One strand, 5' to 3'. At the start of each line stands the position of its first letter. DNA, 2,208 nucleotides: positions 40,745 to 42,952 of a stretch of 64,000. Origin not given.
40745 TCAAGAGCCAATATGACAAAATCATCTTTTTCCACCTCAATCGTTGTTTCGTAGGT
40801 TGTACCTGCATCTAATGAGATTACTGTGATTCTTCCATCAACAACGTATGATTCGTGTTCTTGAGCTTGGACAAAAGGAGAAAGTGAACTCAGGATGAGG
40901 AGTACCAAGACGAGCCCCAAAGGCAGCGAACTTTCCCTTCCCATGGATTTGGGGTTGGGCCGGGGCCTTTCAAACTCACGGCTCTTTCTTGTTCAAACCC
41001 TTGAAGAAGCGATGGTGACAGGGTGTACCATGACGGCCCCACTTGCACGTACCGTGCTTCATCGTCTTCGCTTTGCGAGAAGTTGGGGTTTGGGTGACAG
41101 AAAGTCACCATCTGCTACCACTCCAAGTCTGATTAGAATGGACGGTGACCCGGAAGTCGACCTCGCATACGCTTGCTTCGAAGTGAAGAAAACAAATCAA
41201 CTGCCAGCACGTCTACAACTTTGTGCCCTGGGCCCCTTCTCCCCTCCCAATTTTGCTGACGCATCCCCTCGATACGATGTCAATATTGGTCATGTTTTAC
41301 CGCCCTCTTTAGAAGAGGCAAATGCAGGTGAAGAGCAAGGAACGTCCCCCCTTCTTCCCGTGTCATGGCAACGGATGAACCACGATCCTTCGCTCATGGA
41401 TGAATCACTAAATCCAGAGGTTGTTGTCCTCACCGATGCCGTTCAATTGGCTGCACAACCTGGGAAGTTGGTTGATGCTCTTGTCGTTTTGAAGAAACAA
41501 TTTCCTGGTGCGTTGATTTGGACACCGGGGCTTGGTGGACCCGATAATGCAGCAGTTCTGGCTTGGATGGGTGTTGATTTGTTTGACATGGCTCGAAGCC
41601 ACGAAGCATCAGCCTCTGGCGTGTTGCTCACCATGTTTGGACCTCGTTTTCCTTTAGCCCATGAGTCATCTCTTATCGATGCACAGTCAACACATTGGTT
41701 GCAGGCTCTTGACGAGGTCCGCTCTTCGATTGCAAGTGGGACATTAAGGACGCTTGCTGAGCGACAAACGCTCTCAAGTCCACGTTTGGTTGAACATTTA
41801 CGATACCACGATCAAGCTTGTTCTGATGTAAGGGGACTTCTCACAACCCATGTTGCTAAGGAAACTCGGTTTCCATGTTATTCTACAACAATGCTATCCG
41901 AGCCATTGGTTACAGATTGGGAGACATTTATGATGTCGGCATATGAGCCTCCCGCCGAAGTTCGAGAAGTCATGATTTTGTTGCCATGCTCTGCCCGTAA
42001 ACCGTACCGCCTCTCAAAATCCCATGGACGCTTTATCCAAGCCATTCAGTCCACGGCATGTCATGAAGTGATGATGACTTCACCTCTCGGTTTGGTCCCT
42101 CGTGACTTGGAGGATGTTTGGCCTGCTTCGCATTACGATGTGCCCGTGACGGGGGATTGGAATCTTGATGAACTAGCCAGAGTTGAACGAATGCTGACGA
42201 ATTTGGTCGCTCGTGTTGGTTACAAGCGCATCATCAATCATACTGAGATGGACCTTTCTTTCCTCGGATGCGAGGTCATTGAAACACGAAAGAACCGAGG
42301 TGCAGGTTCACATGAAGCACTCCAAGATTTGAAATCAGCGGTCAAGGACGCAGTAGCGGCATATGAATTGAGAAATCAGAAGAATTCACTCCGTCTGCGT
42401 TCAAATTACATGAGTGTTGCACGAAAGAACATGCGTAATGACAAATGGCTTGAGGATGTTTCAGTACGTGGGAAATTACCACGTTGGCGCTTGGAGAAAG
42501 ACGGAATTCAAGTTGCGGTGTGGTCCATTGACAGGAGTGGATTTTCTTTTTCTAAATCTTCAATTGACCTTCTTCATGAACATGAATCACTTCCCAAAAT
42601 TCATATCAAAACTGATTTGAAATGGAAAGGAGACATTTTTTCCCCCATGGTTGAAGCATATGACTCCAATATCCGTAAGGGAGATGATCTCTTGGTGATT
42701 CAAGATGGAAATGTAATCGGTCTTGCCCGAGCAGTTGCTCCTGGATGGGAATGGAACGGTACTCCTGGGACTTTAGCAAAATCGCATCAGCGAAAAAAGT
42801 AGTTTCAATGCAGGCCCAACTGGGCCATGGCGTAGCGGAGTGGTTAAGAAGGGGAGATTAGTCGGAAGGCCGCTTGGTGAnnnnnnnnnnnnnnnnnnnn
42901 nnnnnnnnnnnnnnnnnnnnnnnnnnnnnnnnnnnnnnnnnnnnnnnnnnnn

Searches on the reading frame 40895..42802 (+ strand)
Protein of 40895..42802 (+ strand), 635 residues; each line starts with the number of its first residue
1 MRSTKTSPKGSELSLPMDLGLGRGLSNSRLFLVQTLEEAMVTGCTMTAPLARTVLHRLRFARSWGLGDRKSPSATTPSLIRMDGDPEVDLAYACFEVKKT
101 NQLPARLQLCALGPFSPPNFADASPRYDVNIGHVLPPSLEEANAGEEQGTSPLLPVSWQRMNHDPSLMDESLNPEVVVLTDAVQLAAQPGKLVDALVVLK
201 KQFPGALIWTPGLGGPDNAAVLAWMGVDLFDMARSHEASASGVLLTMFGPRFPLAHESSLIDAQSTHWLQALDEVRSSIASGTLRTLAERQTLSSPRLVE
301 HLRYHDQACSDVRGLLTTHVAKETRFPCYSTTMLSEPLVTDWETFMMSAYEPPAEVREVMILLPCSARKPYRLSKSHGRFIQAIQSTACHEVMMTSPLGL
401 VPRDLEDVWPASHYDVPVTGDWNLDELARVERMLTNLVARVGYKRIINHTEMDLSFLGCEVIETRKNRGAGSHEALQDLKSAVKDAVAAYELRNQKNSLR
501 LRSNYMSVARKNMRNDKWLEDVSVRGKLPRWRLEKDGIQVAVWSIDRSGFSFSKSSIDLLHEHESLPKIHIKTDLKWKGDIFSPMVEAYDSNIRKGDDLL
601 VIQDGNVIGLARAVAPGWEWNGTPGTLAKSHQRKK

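Call 8: search_protein_families(library=pfam, proteins=[window:40895-42802:+], max_evalue=0.001)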
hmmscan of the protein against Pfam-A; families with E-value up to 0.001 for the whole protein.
window:40895-42802:+ (635 aa): 1 family
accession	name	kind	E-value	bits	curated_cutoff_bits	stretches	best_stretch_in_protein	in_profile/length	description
PF17884.7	DUF5591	-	3.4e-40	137.8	26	1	339-481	1-148/150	Domain of unknown function (DUF5591)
